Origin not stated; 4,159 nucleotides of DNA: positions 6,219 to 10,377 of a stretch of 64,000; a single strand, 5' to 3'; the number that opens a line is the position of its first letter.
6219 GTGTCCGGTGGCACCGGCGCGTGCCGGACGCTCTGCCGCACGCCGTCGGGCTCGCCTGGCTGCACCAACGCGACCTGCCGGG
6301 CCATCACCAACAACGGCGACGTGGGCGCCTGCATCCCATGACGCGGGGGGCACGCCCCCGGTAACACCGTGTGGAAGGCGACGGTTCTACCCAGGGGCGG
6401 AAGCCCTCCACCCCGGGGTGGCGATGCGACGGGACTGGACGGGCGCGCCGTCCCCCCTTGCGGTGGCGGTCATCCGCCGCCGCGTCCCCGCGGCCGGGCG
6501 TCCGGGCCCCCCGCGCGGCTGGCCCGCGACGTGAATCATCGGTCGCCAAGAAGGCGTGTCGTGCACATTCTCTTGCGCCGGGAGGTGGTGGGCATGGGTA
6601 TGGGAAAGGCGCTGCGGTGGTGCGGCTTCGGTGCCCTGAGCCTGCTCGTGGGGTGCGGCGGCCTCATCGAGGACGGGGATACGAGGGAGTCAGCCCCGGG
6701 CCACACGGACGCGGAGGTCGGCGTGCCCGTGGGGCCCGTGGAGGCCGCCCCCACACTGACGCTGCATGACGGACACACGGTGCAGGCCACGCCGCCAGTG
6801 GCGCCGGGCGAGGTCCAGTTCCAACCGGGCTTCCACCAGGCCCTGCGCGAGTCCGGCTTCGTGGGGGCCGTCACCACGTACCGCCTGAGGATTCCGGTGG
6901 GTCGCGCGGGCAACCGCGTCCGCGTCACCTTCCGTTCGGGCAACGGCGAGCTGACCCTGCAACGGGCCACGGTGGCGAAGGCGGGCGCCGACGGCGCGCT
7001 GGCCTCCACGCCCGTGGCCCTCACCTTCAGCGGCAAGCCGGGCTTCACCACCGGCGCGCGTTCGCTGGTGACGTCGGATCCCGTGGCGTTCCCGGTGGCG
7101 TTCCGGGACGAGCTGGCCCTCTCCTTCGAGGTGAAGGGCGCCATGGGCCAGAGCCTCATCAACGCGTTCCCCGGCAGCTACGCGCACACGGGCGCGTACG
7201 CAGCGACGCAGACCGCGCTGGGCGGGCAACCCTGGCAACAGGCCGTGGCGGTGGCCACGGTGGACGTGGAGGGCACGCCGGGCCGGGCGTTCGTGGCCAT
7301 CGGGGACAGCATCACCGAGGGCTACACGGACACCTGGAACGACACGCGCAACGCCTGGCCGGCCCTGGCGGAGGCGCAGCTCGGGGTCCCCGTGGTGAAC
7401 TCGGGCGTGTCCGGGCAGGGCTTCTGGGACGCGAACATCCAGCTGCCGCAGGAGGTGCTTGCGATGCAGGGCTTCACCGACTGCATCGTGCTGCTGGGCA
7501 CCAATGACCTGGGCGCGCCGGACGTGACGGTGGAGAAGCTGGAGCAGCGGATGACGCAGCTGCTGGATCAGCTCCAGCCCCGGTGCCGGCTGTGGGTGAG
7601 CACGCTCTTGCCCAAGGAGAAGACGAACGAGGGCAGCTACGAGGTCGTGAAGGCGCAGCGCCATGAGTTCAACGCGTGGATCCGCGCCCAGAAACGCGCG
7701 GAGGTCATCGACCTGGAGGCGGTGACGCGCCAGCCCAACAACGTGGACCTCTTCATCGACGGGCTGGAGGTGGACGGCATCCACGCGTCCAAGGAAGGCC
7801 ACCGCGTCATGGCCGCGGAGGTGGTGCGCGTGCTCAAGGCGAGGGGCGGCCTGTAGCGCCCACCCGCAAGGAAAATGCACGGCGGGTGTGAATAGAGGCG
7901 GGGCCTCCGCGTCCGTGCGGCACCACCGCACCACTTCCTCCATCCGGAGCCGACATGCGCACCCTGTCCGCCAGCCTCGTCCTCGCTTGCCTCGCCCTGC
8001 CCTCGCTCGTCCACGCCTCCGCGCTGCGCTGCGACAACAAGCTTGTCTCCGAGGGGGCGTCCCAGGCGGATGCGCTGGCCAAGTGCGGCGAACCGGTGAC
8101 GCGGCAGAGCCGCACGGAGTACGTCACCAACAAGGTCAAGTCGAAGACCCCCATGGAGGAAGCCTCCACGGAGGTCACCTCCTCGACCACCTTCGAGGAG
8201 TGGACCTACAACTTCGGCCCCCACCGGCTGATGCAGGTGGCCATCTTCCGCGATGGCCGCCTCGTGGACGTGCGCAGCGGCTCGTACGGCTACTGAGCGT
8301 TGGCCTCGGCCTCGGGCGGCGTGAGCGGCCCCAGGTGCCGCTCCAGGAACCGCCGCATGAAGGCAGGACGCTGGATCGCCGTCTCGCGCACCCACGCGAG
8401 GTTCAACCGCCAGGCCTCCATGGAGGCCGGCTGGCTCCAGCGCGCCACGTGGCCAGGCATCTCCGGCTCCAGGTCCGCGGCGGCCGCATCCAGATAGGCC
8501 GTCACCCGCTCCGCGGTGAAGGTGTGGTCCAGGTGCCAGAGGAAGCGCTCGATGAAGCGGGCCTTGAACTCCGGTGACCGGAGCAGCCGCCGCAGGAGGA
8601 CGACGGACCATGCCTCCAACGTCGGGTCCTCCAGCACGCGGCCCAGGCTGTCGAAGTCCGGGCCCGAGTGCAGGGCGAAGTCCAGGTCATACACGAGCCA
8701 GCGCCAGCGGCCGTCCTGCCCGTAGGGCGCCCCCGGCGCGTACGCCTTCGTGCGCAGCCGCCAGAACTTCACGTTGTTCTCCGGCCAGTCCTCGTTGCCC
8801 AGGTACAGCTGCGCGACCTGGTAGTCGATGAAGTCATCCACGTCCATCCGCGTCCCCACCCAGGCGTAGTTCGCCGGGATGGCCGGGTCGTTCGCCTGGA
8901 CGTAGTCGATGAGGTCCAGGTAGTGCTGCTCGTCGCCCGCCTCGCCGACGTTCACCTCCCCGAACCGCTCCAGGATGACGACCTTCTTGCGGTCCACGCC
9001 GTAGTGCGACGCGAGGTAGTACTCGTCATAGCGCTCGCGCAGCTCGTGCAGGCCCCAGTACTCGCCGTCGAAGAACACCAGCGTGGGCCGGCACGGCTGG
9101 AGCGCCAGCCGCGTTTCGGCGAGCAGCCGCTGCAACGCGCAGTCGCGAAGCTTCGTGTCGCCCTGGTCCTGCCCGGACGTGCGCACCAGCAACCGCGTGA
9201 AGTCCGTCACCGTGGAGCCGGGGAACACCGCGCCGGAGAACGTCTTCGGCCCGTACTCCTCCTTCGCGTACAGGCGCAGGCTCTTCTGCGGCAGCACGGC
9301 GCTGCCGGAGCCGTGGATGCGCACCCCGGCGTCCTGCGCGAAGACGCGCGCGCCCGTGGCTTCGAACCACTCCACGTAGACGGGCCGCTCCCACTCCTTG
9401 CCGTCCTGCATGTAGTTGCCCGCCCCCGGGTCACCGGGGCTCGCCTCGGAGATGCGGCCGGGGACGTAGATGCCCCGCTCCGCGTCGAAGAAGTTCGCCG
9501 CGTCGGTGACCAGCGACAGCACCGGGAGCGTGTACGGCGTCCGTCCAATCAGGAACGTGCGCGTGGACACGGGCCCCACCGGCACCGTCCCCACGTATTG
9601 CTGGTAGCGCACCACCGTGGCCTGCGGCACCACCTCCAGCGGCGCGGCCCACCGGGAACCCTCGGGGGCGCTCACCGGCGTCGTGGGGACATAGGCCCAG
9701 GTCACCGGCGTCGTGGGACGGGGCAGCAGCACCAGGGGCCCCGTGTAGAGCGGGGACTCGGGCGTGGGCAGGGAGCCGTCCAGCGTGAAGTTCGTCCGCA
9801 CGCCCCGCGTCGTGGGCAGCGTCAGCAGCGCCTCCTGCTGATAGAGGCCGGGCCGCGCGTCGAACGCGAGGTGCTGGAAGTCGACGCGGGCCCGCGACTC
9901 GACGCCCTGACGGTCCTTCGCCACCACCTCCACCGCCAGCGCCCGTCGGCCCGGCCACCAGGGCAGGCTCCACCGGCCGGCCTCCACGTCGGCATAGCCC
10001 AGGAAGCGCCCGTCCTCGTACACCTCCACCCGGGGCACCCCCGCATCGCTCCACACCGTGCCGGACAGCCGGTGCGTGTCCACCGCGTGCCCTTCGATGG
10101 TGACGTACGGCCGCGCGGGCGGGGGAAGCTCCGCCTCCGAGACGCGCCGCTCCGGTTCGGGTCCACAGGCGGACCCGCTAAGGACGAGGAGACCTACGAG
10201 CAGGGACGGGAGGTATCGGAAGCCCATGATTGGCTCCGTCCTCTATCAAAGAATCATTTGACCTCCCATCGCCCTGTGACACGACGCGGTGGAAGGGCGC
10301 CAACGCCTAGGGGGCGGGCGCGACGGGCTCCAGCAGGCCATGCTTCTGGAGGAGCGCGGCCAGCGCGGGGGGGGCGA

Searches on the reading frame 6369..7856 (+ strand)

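Call 49: search_protein_families(library=pfam, proteins=[window:6369-7856:+], max_evalue=0.001)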
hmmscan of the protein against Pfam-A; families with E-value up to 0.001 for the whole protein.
window:6369-7856:+ (495 aa): 2 families
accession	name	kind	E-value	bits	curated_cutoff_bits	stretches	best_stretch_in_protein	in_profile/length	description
PF13472.12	Lipase_GDSL_2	-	2.1e-22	80.9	32.9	1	310-480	1-178/178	GDSL-like Lipase/Acylhydrolase family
PF00657.28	Lipase_GDSL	-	8.8e-14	52.6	23.6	1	309-485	2-208/208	GDSL-like Lipase/Acylhydrolase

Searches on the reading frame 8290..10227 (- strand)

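Call 49: search_protein_families(library=pfam, proteins=[window:8290-10227:-], max_evalue=0.001)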
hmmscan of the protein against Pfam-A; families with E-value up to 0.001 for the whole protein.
window:8290-10227:- (645 aa): 2 families
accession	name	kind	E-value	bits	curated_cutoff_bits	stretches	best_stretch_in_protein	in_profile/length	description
PF08757.17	CotH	-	1.8e-46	159.6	23.8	1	302-624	1-322/322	CotH kinase protein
PF13290.12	CHB_HEX_C_1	-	9.7e-07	29.1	22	1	126-167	3-45/67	Chitobiase/beta-hexosaminidase C-terminal domain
